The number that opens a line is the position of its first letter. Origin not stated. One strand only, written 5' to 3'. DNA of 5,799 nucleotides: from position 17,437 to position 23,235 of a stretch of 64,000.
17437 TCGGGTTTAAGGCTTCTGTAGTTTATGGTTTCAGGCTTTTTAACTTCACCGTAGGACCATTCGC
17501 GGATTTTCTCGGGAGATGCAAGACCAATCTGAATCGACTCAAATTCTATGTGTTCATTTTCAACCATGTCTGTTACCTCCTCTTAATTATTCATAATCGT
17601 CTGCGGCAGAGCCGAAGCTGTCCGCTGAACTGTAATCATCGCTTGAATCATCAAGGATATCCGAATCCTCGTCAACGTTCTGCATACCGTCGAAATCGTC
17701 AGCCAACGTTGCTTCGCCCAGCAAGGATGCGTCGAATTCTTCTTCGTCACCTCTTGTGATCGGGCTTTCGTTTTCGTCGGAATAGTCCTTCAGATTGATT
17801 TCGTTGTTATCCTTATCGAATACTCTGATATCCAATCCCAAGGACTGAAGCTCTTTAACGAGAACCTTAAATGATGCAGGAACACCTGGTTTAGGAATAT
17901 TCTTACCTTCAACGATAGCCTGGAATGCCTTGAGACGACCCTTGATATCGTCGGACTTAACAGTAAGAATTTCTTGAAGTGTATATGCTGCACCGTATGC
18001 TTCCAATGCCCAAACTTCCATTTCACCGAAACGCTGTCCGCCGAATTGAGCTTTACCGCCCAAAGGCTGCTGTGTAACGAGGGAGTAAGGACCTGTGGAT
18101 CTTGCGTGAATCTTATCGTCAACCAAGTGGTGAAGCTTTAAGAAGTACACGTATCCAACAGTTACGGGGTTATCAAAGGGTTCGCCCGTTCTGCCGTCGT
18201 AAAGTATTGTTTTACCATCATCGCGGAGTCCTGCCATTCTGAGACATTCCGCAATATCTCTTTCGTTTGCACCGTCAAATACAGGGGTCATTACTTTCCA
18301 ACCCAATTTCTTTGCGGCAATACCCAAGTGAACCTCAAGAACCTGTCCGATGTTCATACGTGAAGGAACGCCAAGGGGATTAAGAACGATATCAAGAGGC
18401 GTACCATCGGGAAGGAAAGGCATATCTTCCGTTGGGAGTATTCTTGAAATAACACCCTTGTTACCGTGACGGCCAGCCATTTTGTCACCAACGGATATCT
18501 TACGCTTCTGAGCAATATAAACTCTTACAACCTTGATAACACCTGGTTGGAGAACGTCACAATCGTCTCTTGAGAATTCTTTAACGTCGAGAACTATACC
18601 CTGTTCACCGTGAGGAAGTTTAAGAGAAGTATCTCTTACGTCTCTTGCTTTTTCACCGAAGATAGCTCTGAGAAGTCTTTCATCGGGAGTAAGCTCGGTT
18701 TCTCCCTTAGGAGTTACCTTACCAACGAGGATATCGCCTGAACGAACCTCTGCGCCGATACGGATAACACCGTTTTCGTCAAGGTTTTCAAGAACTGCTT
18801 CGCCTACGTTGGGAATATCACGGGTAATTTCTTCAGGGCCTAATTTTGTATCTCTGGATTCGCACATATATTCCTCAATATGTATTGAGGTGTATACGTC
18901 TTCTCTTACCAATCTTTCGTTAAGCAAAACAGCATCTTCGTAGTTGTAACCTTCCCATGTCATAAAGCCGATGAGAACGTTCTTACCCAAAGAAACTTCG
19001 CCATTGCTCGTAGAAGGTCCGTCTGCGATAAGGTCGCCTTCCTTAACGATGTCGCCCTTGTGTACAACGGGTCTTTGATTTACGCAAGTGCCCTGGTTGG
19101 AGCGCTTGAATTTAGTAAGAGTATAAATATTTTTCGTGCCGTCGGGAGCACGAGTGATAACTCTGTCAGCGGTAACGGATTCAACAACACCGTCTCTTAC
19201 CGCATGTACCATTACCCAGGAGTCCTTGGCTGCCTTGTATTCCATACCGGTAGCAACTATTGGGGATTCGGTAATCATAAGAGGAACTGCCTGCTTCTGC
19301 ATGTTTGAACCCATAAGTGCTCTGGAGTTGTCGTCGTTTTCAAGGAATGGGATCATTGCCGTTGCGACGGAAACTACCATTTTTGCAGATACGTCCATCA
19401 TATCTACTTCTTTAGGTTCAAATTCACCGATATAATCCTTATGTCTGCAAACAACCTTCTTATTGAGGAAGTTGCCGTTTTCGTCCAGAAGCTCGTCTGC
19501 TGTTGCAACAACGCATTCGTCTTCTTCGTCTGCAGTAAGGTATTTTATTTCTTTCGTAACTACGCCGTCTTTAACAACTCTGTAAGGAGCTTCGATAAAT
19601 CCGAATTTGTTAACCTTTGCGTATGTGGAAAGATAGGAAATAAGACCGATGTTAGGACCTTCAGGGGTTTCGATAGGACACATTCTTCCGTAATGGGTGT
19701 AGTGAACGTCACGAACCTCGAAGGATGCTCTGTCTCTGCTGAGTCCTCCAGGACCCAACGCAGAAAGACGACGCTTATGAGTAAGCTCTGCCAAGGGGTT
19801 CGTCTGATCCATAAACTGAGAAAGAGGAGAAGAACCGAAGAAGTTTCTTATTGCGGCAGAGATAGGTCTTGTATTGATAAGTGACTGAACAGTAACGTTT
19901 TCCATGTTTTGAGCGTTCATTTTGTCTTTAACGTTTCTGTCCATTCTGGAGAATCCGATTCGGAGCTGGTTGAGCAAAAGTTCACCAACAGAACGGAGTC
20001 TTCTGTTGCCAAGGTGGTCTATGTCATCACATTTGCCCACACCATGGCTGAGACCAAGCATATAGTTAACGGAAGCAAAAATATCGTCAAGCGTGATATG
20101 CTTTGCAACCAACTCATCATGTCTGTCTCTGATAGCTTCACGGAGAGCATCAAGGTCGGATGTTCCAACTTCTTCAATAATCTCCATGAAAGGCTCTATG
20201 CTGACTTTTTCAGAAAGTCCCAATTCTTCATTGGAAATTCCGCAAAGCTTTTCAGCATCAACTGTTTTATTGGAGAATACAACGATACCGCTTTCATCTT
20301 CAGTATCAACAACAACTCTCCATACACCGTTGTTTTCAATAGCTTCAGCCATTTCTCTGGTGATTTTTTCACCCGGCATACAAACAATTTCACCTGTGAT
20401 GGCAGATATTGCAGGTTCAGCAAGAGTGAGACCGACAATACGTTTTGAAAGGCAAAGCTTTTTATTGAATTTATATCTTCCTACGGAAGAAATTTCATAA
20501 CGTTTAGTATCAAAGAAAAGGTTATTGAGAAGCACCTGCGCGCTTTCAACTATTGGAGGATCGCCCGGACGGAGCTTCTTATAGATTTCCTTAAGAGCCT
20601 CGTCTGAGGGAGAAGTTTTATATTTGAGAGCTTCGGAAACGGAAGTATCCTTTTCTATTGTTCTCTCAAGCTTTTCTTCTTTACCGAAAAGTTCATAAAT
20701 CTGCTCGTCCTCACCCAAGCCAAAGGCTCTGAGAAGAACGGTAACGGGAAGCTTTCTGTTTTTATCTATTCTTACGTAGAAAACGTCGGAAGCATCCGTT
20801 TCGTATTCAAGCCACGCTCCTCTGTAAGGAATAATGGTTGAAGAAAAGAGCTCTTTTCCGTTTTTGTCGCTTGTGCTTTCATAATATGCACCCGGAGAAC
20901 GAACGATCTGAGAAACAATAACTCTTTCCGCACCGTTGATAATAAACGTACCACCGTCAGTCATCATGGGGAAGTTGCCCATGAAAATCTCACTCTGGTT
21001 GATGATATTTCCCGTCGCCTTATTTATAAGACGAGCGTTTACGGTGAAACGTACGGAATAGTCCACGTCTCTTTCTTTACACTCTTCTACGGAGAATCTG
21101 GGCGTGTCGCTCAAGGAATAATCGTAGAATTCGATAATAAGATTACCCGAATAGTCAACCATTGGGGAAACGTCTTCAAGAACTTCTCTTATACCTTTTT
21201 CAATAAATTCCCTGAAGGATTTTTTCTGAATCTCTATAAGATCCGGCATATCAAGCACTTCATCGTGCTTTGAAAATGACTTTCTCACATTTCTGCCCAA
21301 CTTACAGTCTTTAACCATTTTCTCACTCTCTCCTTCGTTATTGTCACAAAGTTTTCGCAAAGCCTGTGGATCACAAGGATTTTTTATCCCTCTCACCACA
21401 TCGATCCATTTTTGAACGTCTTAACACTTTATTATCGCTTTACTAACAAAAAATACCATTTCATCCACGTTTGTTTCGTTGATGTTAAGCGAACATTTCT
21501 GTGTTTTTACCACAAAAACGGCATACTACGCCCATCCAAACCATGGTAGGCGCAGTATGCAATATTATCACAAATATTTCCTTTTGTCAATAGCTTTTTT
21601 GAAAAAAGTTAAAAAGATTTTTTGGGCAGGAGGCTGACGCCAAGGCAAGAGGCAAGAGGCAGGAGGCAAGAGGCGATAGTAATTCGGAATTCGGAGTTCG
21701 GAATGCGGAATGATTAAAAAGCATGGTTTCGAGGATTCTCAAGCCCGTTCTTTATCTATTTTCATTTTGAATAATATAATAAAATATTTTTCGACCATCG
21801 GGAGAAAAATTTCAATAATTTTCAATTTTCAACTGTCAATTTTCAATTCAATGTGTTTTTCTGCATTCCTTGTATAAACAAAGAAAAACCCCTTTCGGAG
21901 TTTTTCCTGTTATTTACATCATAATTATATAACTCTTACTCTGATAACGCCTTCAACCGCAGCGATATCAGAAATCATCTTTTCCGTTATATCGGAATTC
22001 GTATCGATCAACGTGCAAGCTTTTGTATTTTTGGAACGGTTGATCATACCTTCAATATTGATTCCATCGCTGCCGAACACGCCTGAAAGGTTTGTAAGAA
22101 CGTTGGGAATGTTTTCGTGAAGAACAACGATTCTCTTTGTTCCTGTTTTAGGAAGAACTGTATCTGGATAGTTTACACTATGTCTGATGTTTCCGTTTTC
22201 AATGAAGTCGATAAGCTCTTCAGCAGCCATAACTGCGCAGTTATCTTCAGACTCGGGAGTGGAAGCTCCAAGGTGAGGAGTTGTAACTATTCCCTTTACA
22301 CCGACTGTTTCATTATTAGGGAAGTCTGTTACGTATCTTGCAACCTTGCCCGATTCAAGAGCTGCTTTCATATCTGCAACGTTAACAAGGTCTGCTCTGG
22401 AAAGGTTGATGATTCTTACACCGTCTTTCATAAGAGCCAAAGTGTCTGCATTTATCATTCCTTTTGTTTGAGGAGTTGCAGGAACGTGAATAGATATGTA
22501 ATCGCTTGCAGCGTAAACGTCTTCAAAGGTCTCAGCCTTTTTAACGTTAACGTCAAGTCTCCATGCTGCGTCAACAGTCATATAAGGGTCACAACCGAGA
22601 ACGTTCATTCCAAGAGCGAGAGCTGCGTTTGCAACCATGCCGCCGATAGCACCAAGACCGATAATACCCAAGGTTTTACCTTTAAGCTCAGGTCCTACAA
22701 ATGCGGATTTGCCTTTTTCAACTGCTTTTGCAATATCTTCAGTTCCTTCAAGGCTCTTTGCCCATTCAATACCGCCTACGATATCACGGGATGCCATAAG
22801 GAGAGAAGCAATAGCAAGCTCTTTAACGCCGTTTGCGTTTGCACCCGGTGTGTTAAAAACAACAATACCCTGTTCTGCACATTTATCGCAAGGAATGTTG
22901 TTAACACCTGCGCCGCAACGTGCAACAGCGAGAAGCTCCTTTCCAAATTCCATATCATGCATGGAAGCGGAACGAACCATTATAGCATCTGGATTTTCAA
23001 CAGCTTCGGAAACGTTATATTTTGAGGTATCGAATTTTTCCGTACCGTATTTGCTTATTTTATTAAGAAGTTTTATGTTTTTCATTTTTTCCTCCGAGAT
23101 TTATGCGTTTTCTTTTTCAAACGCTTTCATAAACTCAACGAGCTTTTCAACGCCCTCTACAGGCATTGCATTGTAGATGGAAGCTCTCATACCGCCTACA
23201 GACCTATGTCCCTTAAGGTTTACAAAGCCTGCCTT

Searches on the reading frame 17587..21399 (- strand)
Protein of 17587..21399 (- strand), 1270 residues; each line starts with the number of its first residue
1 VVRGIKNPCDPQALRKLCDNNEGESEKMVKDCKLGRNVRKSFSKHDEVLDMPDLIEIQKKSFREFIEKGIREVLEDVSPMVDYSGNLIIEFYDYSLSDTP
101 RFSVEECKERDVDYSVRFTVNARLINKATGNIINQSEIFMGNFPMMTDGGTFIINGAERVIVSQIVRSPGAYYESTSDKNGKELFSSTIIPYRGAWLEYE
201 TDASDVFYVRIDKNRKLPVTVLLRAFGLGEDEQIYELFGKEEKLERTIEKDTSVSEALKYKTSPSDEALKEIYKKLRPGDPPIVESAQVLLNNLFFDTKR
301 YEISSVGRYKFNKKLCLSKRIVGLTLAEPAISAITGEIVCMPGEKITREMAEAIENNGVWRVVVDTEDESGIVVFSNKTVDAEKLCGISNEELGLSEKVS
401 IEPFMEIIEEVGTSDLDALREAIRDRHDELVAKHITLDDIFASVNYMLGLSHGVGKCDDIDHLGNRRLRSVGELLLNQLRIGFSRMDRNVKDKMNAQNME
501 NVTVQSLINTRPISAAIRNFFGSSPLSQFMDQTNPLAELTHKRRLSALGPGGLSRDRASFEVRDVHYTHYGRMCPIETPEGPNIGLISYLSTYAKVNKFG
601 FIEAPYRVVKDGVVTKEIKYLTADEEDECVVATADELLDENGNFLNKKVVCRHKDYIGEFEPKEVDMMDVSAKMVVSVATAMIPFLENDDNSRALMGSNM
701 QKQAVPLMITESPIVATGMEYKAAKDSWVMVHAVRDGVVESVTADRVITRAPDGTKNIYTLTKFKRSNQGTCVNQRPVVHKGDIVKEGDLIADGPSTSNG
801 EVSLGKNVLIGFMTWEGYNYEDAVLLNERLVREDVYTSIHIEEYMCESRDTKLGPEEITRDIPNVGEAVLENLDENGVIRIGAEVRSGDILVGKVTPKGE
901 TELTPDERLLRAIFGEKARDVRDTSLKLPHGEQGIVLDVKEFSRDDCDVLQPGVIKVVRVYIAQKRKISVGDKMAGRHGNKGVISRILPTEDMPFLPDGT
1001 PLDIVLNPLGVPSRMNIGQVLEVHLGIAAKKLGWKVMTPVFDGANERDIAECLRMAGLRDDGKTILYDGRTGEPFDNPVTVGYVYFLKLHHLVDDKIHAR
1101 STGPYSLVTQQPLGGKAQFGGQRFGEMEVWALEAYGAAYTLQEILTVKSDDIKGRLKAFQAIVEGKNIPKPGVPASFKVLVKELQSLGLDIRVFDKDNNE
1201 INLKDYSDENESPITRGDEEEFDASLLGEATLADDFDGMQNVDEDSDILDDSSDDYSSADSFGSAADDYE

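Call 11: search_protein_families(library=pfam, proteins=[window:17587-21399:-])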
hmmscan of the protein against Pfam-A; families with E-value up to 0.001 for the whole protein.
window:17587-21399:- (1270 aa): 6 families
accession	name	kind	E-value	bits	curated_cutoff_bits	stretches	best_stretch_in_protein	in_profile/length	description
PF00562.33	RNA_pol_Rpb2_6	-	2.5e-139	465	23.4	1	734-1118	3-373/373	RNA polymerase Rpb2, domain 6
PF04561.19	RNA_pol_Rpb2_2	-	9.5e-33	113.9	21.7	2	167-319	1-149/190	RNA polymerase Rpb2, domain 2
PF04565.21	RNA_pol_Rpb2_3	-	5.5e-30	103.8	21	1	528-596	1-68/68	RNA polymerase Rpb2, domain 3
PF04560.25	RNA_pol_Rpb2_7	-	4.5e-28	98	32.1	1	1120-1195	1-86/87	RNA polymerase Rpb2, domain 7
PF10385.14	RNA_pol_Rpb2_45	-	5.9e-26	90.7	28.2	1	606-671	1-66/66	RNA polymerase beta subunit external 1 domain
PF04563.20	RNA_pol_Rpb2_1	-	3.5e-18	66.3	28.2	1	54-514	2-202/203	RNA polymerase beta subunit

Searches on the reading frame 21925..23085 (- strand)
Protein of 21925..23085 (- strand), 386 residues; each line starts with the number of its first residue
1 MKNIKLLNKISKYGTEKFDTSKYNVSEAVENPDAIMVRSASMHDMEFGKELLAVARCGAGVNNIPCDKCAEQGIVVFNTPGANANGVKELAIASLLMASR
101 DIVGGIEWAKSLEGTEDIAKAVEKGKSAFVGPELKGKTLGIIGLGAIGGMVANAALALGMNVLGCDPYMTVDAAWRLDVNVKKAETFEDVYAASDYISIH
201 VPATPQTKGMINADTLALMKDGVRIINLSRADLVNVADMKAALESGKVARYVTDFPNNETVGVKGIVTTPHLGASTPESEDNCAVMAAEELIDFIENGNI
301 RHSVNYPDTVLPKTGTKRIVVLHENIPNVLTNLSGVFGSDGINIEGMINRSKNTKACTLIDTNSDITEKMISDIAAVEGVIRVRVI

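Call 11: search_protein_families(library=pfam, proteins=[window:21925-23085:-])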
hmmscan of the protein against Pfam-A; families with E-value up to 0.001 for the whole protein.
window:21925-23085:- (386 aa): 4 families
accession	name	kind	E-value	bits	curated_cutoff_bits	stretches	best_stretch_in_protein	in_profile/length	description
PF02826.25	2-Hacid_dh_C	-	2.2e-39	135.1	25.1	1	114-273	23-178/178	D-isomer specific 2-hydroxyacid dehydrogenase, NAD binding domain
PF00389.36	2-Hacid_dh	-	1e-18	67.7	24.6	1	21-305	29-134/134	D-isomer specific 2-hydroxyacid dehydrogenase, catalytic domain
PF03446.21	NAD_binding_2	-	1.1e-06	29.1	21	1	139-245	2-109/161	NAD binding domain of 6-phosphogluconate dehydrogenase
PF22629.2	ACT_AHAS_ss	-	4.3e-05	24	27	1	320-382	2-67/67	AHAS small subunit-like ACT domain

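Call 70: find_homologous_proteins(query=window:21925-23085:-, max_evalue=1e-100)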
Query window:21925-23085:- (386 aa): 7996 proteins with E <= 1e-100 among 8000 candidates; the best 120 are listed.
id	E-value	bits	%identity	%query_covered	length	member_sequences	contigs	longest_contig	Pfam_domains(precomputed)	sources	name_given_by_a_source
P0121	1.1e-248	842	100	100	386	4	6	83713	PF03446.22,PF00389.37,PF02826.26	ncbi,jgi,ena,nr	ncbi:MAG: 3-phosphoglycerate dehydrogenase [Ruminococcaceae bacterium]|nr:3-phosphoglycerate dehydro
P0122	1.2e-240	816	96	100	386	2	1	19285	PF03446.22,PF00389.37,PF02826.26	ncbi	-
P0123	2.4e-238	808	95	100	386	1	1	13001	PF03446.22,PF00389.37,PF02826.26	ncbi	-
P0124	1.9e-237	805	95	100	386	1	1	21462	PF03446.22,PF00389.37,PF02826.26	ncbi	-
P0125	7.1e-237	803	95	100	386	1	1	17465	PF03446.22,PF00389.37,PF02826.26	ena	-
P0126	2.8e-236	801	95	100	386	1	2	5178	PF03446.22,PF00389.37,PF02826.26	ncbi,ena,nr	ncbi:MAG: 3-phosphoglycerate dehydrogenase [Clostridia bacterium]|nr:3-phosphoglycerate dehydrogenas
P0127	2.7e-235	798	94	100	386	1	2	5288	PF03446.22,PF00389.37,PF02826.26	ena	-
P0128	4.8e-235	797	95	100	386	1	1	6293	PF03446.22,PF00389.37,PF02826.26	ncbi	-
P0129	9.0e-235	796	94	100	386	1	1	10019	PF03446.22,PF00389.37,PF02826.26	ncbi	-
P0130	1.6e-234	795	94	100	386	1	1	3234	PF03446.22,PF00389.37,PF02826.26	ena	-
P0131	3.6e-233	791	93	100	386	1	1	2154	PF03446.22,PF00389.37,PF02826.26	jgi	jgi:D-3-phosphoglycerate dehydrogenase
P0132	1.6e-230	782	92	100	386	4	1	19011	PF03446.22,PF00389.37,PF02826.26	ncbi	-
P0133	2.7e-229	778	91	100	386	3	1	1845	PF03446.22,PF00389.37,PF02826.26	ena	-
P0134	4.3e-216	735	85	100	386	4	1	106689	PF03446.22,PF00389.37,PF02826.26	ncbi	-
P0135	8.6e-174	596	71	100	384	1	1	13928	PF03446.22,PF00389.37,PF02826.26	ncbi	-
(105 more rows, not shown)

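Call 71: find_encoding_contigs(protein=P0124, flank=2000, max_places=2)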
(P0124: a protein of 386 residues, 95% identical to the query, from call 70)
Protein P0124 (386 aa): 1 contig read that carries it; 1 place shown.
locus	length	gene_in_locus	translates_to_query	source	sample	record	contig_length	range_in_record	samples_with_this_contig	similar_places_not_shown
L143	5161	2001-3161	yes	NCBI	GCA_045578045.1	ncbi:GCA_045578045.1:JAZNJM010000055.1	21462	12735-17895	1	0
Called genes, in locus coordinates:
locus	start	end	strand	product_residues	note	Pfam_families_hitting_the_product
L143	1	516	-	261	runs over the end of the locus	-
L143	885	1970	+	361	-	PF00266:Aminotran_5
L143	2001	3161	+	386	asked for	PF00389:2-Hacid_dh, PF02826:2-Hacid_dh_C, PF03446:NAD_binding_2 (weak)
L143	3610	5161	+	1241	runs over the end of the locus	PF04563:RNA_pol_Rpb2_1, PF04561:RNA_pol_Rpb2_2, PF04565:RNA_pol_Rpb2_3, PF10385:RNA_pol_Rpb2_45, PF00562:RNA_pol_Rpb2_6, PF04560:RNA_pol_Rpb2_7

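Call 72: find_encoding_contigs(protein=P0132, flank=2000, max_places=2)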
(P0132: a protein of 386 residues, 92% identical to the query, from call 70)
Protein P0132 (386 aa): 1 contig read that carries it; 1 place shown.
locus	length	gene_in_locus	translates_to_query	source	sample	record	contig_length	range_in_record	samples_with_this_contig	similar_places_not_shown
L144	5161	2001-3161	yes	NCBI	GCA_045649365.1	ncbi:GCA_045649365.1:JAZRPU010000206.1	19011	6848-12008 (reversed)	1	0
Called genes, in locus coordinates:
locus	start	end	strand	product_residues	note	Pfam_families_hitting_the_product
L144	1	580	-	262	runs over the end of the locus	-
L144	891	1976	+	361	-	PF00266:Aminotran_5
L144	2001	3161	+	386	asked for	PF00389:2-Hacid_dh, PF02826:2-Hacid_dh_C, PF03446:NAD_binding_2 (weak)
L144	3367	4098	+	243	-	-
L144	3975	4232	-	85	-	-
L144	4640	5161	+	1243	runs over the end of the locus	PF04563:RNA_pol_Rpb2_1, PF04561:RNA_pol_Rpb2_2, PF04565:RNA_pol_Rpb2_3, PF10385:RNA_pol_Rpb2_45, PF00562:RNA_pol_Rpb2_6, PF04560:RNA_pol_Rpb2_7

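Call 73: find_encoding_contigs(protein=P0134, flank=2000, max_places=2)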
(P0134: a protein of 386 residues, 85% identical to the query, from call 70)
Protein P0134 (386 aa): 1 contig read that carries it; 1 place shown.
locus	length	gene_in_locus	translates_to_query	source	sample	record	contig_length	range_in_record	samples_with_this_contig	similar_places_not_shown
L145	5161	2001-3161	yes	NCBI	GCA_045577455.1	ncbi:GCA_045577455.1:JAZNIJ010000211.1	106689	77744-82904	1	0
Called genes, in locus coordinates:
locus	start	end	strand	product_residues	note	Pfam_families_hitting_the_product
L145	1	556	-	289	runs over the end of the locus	-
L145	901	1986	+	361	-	PF00266:Aminotran_5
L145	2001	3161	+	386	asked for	PF00389:2-Hacid_dh, PF02826:2-Hacid_dh_C, PF03446:NAD_binding_2 (weak)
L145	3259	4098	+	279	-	PF01261:AP_endonuc_2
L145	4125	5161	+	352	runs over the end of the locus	PF01408:GFO_IDH_MocA, PF03447:NAD_binding_3 (weak), PF22725:GFO_IDH_MocA_C3, PF02894:GFO_IDH_MocA_C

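Call 74: find_encoding_contigs(protein=P0135, flank=2000, max_places=2)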
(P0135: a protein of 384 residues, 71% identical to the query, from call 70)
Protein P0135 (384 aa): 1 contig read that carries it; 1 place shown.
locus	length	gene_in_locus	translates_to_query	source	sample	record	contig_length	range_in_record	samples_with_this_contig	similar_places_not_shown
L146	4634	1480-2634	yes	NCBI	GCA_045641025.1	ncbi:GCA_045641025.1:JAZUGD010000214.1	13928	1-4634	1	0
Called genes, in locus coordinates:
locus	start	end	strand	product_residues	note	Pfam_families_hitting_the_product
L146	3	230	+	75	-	?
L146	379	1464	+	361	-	PF00266:Aminotran_5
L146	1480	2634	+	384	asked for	PF00389:2-Hacid_dh, PF02826:2-Hacid_dh_C, PF03446:NAD_binding_2 (weak)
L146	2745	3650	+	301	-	PF19568:Spore_III_AA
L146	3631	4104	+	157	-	PF09548:Spore_III_AB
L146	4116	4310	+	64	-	PF06686:SpoIIIAC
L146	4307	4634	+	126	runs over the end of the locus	PF06686:SpoIIIAC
